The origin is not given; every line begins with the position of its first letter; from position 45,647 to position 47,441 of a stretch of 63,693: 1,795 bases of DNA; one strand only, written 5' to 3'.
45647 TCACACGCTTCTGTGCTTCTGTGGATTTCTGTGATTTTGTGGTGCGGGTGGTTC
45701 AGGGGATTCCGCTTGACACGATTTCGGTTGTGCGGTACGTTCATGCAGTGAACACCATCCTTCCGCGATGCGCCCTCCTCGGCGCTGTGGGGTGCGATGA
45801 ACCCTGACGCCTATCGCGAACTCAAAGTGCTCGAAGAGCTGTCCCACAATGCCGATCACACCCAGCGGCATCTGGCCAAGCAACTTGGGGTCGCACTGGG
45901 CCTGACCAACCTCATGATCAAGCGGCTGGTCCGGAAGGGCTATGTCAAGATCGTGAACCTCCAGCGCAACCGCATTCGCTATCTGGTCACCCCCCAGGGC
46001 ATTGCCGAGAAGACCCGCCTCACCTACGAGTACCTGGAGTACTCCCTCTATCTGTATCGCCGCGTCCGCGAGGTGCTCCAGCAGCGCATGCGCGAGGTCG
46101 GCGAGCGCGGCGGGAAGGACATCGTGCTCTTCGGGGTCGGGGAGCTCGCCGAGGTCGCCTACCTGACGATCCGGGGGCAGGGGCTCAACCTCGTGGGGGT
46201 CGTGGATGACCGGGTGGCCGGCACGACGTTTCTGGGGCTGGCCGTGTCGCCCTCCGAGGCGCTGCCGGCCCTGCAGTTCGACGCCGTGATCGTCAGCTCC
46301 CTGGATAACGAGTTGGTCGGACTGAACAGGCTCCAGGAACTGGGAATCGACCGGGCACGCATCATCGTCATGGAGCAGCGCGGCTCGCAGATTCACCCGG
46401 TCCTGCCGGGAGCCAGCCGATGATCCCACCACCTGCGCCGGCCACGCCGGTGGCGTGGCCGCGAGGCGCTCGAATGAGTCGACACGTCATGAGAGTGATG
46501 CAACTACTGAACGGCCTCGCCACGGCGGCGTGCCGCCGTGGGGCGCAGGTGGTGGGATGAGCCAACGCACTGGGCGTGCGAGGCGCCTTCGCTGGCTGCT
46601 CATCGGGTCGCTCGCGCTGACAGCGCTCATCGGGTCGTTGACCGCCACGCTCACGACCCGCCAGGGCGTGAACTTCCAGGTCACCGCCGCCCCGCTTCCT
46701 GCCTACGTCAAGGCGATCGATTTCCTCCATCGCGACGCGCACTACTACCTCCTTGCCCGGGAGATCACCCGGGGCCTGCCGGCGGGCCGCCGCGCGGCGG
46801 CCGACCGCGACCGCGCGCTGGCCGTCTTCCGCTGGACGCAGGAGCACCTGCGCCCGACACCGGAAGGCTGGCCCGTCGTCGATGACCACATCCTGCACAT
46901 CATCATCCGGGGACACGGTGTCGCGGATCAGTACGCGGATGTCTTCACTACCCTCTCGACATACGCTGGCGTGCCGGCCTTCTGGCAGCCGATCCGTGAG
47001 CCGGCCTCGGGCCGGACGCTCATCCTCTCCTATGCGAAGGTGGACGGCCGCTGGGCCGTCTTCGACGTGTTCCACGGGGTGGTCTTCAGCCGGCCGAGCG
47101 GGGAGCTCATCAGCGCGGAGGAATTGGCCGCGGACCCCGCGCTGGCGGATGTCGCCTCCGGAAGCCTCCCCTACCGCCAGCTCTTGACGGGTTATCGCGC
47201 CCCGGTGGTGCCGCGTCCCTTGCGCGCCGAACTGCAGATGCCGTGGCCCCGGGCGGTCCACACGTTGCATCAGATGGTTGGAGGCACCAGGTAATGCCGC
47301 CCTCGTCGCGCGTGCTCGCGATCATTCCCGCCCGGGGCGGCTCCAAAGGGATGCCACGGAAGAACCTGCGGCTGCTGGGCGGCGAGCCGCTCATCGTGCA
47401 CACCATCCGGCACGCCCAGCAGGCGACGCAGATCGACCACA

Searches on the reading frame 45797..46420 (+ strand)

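Call 31: search_protein_families(library=pfam, proteins=[window:45797-46420:+])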
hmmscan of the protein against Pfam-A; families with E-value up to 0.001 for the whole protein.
window:45797-46420:+ (208 aa): 3 families
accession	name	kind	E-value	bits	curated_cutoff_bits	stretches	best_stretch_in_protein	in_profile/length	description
PF13412.12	HTH_24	-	4.5e-10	39.4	21.9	1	8-51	5-48/48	Winged helix-turn-helix DNA-binding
PF01047.28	MarR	-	2.7e-06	27.6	24.6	1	7-51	4-48/59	MarR family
PF12802.13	MarR_2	-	2e-05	25.1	27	1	8-52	7-52/61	MarR family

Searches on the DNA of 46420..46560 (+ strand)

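Call 61: search_dna_similar(query=window:46420-46560:+, collection=plasmids, mode=distant, max_rows=5)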
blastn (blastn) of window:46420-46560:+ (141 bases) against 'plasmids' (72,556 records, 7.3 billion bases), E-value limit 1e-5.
No match.

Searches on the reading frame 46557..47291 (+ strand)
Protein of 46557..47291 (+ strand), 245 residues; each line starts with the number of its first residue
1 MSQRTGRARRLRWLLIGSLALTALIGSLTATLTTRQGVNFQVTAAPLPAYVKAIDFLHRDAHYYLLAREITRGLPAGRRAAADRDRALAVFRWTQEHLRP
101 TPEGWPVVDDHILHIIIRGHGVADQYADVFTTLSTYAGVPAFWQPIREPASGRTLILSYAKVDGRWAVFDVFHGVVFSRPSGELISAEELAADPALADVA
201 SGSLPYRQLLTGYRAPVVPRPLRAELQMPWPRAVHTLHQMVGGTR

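Call 31: search_protein_families(library=pfam, proteins=[window:46557-47291:+])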
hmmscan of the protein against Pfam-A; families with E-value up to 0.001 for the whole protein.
window:46557-47291:+ (245 aa): 0 families

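Call 53: find_related_loci(query=window:46557-47291:+, collection=metagenome_contigs, flank=2500)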
Query window:46557-47291:+ (245 aa) in metagenome_contigs; peptide patterns used: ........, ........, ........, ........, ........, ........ (x = any residue, [..] = any of these).
132 stretches matched a pattern; 32 encode a relative of the query (tblastn E <= 1e-3); 32 distinct loci.
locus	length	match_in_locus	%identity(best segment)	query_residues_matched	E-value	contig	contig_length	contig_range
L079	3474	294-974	55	5-232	2e-79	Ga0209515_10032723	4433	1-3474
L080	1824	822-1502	55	5-232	5e-83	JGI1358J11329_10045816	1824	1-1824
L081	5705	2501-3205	56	1-237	3e-76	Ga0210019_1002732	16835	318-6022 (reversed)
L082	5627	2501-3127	58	33-242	2e-75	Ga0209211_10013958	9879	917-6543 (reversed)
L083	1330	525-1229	54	7-239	1e-78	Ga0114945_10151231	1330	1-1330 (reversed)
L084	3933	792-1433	51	19-242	1e-71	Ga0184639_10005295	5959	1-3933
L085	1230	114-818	54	8-232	3e-75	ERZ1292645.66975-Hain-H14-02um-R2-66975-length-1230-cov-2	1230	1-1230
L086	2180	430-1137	47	7-245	1e-70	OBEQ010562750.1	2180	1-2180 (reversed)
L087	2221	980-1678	49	7-242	3e-69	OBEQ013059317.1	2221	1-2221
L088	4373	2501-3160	54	17-237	9e-66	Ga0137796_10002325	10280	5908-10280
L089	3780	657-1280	51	26-242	1e-63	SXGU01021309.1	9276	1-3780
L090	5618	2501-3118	50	24-232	1e-63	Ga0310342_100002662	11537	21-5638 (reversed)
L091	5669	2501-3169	49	15-242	3e-63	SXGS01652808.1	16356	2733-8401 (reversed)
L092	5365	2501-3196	46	17-245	4e-62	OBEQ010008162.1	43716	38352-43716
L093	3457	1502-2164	48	8-232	1e-61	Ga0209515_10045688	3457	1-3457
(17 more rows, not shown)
